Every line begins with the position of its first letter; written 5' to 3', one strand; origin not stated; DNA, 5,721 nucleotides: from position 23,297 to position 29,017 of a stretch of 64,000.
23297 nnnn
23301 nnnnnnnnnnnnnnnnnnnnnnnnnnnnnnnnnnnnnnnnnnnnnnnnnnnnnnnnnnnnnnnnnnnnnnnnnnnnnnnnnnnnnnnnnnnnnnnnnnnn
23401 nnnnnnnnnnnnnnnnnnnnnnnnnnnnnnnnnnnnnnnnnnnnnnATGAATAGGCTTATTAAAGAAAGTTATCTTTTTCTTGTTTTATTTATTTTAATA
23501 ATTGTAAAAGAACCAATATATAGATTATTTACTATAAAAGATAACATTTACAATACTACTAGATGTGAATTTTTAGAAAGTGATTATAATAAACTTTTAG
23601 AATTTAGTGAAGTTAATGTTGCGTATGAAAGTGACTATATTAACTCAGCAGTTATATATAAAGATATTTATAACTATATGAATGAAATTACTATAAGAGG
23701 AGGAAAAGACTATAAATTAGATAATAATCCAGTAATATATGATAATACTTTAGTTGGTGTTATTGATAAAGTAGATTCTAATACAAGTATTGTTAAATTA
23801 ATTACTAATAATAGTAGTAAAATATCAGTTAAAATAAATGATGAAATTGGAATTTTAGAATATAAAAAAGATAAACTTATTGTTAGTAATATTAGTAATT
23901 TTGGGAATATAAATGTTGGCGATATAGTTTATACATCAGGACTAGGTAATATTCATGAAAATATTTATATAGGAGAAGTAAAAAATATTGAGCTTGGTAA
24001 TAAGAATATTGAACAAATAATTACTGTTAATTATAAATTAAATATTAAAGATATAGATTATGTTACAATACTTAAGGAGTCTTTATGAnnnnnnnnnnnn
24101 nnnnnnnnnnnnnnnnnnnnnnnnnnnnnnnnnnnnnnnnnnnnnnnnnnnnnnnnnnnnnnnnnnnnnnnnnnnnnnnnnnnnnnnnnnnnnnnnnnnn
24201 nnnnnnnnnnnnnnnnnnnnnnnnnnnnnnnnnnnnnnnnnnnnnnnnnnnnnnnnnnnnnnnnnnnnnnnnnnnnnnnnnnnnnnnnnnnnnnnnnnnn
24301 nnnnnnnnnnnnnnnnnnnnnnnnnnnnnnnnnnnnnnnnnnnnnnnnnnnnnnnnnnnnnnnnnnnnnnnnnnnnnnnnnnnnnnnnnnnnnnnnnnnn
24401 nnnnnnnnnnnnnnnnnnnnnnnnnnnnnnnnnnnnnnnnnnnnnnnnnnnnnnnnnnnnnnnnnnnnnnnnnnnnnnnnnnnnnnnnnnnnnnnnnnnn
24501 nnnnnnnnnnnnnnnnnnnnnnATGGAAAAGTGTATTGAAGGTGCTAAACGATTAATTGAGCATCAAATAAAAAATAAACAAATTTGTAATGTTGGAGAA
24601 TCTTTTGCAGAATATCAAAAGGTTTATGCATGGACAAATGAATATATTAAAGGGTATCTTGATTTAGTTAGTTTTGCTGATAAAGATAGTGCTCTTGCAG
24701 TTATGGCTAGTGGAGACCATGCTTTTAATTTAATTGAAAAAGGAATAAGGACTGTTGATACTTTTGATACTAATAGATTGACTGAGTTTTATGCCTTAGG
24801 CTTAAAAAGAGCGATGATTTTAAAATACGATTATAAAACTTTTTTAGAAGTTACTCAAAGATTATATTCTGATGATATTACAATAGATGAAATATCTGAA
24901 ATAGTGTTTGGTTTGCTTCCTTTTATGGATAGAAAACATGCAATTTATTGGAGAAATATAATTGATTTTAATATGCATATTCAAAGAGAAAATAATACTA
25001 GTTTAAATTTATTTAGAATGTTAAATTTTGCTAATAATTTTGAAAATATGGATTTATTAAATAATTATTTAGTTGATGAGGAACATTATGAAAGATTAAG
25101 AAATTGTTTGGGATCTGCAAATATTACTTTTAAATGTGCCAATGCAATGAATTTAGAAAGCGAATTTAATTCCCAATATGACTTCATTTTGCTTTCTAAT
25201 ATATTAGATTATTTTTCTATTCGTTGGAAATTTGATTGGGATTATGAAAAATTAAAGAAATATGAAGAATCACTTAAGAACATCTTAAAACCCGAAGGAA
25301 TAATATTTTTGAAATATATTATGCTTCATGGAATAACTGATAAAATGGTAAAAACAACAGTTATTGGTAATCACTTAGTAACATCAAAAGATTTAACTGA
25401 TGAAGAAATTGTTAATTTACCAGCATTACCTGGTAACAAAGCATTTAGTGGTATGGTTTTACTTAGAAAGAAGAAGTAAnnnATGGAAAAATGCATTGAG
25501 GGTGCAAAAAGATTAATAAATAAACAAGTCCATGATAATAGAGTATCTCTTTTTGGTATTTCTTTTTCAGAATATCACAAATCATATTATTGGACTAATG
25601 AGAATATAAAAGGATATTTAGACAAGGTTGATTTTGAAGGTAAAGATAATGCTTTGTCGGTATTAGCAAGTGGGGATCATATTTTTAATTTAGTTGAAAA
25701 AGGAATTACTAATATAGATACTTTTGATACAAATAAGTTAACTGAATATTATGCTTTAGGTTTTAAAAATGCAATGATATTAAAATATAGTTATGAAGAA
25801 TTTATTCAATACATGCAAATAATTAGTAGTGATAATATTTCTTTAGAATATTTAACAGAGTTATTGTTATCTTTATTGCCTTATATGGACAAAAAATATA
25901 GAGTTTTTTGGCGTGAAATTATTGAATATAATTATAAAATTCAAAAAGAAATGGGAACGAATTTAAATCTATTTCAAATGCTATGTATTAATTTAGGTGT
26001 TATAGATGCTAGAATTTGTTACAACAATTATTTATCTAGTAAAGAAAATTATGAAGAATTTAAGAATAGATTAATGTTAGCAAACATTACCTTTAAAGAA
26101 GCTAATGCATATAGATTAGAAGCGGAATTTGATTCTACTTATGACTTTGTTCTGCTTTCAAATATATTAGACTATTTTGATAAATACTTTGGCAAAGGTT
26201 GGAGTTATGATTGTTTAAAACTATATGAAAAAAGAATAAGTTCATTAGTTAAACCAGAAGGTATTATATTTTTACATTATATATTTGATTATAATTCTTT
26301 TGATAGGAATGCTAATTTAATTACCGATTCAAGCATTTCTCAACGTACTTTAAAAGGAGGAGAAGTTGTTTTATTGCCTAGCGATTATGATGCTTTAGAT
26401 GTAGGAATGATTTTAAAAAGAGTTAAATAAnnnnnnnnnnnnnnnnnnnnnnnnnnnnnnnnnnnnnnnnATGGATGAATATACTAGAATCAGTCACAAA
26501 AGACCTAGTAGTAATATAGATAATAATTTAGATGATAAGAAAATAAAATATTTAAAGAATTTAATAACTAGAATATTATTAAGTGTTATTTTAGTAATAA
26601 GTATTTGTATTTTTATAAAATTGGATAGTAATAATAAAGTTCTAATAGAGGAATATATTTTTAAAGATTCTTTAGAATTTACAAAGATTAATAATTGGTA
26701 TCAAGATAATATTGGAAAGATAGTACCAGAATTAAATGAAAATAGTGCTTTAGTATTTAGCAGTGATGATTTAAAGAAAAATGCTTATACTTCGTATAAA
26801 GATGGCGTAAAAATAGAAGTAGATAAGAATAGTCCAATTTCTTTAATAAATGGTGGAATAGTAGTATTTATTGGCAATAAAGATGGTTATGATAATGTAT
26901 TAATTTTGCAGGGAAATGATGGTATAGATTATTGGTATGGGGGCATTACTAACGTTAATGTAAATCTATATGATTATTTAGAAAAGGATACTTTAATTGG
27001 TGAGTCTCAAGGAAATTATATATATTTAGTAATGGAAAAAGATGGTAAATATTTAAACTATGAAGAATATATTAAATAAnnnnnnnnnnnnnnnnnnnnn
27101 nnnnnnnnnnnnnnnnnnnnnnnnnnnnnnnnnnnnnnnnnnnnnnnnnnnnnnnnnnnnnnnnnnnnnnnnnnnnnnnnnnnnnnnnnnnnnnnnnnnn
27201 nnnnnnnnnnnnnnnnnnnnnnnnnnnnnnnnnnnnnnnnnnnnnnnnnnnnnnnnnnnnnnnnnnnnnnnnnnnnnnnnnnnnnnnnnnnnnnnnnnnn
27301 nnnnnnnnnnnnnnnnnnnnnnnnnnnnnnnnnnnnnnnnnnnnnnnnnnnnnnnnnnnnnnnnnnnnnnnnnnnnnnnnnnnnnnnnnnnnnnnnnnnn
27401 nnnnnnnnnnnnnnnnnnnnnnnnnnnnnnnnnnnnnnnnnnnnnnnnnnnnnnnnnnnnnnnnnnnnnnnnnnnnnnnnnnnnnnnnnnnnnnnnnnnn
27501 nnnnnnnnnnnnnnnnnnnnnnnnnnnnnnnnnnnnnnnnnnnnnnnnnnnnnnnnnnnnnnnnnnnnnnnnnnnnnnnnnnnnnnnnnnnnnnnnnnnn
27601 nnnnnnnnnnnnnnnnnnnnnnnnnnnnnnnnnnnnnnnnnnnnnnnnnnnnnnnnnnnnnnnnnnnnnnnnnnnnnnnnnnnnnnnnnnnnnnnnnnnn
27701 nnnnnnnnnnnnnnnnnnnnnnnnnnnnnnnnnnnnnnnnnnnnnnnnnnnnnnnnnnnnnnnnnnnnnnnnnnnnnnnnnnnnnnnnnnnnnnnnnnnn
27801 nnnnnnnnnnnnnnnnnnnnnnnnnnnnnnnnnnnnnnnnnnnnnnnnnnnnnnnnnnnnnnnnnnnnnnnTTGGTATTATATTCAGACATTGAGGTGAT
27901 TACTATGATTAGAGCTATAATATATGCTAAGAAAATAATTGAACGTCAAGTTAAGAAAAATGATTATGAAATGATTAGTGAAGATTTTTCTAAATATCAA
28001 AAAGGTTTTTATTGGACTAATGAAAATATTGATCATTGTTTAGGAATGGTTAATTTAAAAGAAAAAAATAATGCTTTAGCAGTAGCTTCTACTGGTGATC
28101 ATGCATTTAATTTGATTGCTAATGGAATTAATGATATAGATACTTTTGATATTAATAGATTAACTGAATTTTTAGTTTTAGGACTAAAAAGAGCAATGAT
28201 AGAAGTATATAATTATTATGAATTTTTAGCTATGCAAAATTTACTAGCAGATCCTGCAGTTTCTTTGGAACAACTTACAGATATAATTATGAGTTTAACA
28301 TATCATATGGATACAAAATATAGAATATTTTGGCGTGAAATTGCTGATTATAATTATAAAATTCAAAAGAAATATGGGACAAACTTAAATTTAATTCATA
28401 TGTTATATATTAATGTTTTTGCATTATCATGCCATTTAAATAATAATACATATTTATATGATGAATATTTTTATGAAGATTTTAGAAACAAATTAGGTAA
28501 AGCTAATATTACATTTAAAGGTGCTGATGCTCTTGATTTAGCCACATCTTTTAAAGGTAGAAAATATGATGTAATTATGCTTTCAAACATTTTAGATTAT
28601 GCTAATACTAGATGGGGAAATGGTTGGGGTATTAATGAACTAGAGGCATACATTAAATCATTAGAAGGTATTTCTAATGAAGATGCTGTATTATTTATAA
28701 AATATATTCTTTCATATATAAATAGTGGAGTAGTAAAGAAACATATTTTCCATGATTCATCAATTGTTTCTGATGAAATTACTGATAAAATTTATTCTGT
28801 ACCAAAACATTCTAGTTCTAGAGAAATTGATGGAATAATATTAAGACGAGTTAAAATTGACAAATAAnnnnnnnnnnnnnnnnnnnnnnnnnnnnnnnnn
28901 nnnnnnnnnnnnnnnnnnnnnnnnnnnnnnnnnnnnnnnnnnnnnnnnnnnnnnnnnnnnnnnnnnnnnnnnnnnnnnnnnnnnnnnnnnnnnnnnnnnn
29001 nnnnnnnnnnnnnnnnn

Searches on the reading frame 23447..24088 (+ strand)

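Call 67: search_protein_families(library=pfam, proteins=[window:23447-24088:+], max_evalue=0.001)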
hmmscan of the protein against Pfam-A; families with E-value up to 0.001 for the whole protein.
window:23447-24088:+ (213 aa): 1 family
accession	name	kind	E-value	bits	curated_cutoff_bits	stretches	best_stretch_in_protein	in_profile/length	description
PF04085.20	MreC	-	1.1e-24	87.4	28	1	69-210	1-147/147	Rod shape-determining protein MreC, barrel core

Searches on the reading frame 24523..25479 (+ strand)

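Call 67: search_protein_families(library=pfam, proteins=[window:24523-25479:+], max_evalue=0.001)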
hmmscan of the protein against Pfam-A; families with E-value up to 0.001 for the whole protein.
window:24523-25479:+ (318 aa): 1 family
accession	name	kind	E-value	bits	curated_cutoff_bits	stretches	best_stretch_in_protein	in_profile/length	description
PF11899.13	DUF3419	-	2.1e-10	40.7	28.2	2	28-145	6-117/385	Protein of unknown function (DUF3419)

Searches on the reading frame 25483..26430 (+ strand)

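Call 72: search_protein_families(library=pfam, proteins=[window:25483-26430:+], max_evalue=0.001)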
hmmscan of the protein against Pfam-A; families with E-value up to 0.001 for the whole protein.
window:25483-26430:+ (315 aa): 1 family
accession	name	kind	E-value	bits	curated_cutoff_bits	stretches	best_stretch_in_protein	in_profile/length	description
PF11899.13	DUF3419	-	4.9e-09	36.3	28.2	1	35-146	12-118/385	Protein of unknown function (DUF3419)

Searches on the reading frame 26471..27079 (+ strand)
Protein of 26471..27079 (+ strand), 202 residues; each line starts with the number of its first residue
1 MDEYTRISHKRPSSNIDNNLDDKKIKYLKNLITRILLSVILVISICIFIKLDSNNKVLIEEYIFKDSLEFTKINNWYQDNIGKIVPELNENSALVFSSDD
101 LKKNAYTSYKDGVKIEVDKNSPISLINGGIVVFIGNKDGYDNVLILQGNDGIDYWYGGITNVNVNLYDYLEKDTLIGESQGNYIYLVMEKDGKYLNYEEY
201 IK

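Call 72: search_protein_families(library=pfam, proteins=[window:26471-27079:+], max_evalue=0.001)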
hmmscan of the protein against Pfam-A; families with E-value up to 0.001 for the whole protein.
window:26471-27079:+ (202 aa): 1 family
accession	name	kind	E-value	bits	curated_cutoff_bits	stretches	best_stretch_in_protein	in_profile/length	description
PF01551.29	Peptidase_M23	-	2.1e-10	41.1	28.7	1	109-181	2-74/96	Peptidase family M23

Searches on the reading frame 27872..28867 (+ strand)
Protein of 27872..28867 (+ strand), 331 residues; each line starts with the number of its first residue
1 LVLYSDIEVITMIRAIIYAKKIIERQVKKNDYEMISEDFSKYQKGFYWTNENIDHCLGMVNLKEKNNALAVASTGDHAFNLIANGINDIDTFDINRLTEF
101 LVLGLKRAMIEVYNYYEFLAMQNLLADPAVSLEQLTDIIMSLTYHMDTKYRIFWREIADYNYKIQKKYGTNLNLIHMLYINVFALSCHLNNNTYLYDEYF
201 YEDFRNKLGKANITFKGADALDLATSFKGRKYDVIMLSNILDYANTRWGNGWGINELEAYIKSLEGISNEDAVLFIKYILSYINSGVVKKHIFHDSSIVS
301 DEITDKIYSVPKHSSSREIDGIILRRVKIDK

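Call 67: search_protein_families(library=pfam, proteins=[window:27872-28867:+], max_evalue=0.001)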
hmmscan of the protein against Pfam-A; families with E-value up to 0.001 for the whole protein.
window:27872-28867:+ (331 aa): 1 family
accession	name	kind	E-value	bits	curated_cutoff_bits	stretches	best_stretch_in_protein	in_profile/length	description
PF11899.13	DUF3419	-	2.8e-08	33.8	28.2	1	42-160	10-121/385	Protein of unknown function (DUF3419)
